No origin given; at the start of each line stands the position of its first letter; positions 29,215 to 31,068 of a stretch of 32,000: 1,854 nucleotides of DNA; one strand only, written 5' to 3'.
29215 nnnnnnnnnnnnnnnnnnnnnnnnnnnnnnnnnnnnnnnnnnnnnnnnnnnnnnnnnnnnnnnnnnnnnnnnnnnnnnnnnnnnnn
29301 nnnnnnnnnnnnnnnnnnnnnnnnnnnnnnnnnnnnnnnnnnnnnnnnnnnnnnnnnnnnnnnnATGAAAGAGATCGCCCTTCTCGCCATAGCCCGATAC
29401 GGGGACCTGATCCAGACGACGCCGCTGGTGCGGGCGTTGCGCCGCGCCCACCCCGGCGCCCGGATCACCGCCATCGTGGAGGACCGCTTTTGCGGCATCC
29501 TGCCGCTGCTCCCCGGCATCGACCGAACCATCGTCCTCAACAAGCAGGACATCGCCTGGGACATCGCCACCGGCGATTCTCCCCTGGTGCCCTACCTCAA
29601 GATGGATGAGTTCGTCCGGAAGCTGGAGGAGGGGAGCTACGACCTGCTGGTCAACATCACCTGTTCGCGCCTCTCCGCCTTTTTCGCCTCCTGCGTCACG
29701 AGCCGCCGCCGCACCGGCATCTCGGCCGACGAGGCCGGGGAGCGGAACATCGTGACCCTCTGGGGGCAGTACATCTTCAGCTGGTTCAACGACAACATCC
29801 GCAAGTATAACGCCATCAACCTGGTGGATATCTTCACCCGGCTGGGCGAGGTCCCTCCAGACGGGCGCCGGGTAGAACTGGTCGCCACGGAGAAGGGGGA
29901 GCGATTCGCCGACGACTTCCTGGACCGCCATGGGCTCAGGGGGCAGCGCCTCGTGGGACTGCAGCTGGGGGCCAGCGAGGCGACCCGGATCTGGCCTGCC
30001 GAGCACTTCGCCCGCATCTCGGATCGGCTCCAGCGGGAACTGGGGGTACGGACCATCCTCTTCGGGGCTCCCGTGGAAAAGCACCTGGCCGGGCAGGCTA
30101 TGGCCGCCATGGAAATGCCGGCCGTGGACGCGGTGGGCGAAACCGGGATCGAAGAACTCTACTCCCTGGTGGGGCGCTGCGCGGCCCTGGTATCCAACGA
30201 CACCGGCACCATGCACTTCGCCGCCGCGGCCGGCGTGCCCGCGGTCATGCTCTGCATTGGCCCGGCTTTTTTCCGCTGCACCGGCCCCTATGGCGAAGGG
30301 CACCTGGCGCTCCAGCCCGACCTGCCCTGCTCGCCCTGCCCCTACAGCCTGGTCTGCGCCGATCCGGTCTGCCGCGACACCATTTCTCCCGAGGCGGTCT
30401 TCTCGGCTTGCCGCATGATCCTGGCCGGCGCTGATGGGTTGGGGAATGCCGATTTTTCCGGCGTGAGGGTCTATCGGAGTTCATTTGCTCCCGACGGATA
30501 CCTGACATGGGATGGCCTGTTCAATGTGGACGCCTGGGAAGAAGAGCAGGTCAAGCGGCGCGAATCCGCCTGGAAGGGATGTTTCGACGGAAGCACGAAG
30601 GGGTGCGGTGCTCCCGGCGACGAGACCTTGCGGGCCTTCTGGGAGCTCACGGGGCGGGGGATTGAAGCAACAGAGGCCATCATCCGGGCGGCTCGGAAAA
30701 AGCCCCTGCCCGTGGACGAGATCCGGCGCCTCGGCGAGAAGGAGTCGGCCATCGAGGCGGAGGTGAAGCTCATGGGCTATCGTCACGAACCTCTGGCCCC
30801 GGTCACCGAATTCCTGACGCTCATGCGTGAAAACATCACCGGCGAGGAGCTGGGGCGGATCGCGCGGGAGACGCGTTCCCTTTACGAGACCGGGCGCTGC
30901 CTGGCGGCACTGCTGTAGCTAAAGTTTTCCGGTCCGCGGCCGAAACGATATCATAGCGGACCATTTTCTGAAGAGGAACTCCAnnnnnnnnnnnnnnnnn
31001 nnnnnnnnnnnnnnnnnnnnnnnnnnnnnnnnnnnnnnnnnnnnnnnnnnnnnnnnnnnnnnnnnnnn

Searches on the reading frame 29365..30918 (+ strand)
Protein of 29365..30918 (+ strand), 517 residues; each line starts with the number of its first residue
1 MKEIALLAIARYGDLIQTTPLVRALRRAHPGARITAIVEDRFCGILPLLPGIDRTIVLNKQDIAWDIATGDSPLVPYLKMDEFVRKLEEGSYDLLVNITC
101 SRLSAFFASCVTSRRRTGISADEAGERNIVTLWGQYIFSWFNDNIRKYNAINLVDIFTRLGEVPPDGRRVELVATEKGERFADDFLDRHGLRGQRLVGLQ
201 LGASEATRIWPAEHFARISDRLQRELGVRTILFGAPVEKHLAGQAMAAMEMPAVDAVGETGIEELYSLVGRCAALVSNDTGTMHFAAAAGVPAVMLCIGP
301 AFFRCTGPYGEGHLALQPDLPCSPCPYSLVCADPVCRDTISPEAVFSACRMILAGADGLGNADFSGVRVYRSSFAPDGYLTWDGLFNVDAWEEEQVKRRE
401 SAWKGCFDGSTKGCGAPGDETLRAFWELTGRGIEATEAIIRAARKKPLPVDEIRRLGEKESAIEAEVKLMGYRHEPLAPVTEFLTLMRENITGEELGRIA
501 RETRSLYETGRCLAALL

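Call 9: search_protein_families(library=pfam, proteins=[window:29365-30918:+], max_evalue=0.001)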
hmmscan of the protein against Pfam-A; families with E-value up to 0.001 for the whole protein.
window:29365-30918:+ (517 aa): 1 family
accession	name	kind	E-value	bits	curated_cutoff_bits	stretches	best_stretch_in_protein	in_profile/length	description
PF01075.23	Glyco_transf_9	-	1.9e-23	83.5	22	1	83-325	4-236/247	Glycosyltransferase family 9 (heptosyltransferase)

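Call 26: find_encoding_contigs(protein=window:29365-30918:+, flank=10000, max_places=2)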
Protein window:29365-30918:+ (517 aa): 23 contigs read that carry it; 2 places shown.
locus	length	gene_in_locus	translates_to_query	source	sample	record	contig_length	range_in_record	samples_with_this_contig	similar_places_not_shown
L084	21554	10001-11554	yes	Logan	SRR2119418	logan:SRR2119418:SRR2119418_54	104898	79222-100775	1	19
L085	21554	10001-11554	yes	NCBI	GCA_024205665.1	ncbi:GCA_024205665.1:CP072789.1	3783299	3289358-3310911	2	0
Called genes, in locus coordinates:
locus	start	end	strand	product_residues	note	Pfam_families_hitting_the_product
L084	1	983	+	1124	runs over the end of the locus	PF07429:Glyco_transf_56, PF08241:Methyltransf_11 (weak), PF08242:Methyltransf_12 (weak), PF13649:Methyltransf_25 (faint), PF13847:Methyltransf_31 (faint), PF08241:Methyltransf_11, PF13489:Methyltransf_23, PF08241:Methyltransf_11, +1 more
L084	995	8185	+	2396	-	PF00534:Glycos_transf_1, PF13692:Glyco_trans_1_4, PF00535:Glycos_transf_2, PF13524:Glyco_trans_1_2, PF00534:Glycos_transf_1, PF00535:Glycos_transf_2, PF10111:Glyco_tranf_2_2, PF13641:Glyco_tranf_2_3, +21 more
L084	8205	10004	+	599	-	PF13524:Glyco_trans_1_2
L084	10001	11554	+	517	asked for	PF01075:Glyco_transf_9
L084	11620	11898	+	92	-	PF06289:FlbD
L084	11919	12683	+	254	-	PF20560:MotA_N, PF01618:MotA_ExbB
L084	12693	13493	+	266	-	PF13677:MotB_plug, PF00691:OmpA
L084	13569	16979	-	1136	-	PF05977:MFS_3, PF07690:MFS_1, PF01553:Acyltransferase, PF00501:AMP-binding, PF13193:AMP-binding_C (faint)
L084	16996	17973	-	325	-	PF04909:Amidohydro_2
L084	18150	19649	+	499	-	PF00158:Sigma54_activat, PF25601:AAA_lid_14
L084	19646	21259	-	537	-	PF13524:Glyco_trans_1_2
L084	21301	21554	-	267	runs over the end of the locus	PF07238:PilZ (faint), PF18672:PilZN1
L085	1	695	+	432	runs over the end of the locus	PF00534:Glycos_transf_1, PF13692:Glyco_trans_1_4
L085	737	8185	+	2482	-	PF00535:Glycos_transf_2, PF02310:B12-binding, PF04055:Radical_SAM, PF00535:Glycos_transf_2, PF10111:Glyco_tranf_2_2, PF13641:Glyco_tranf_2_3, PF00535:Glycos_transf_2, PF10111:Glyco_tranf_2_2, +27 more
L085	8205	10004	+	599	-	PF13524:Glyco_trans_1_2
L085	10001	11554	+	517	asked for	PF01075:Glyco_transf_9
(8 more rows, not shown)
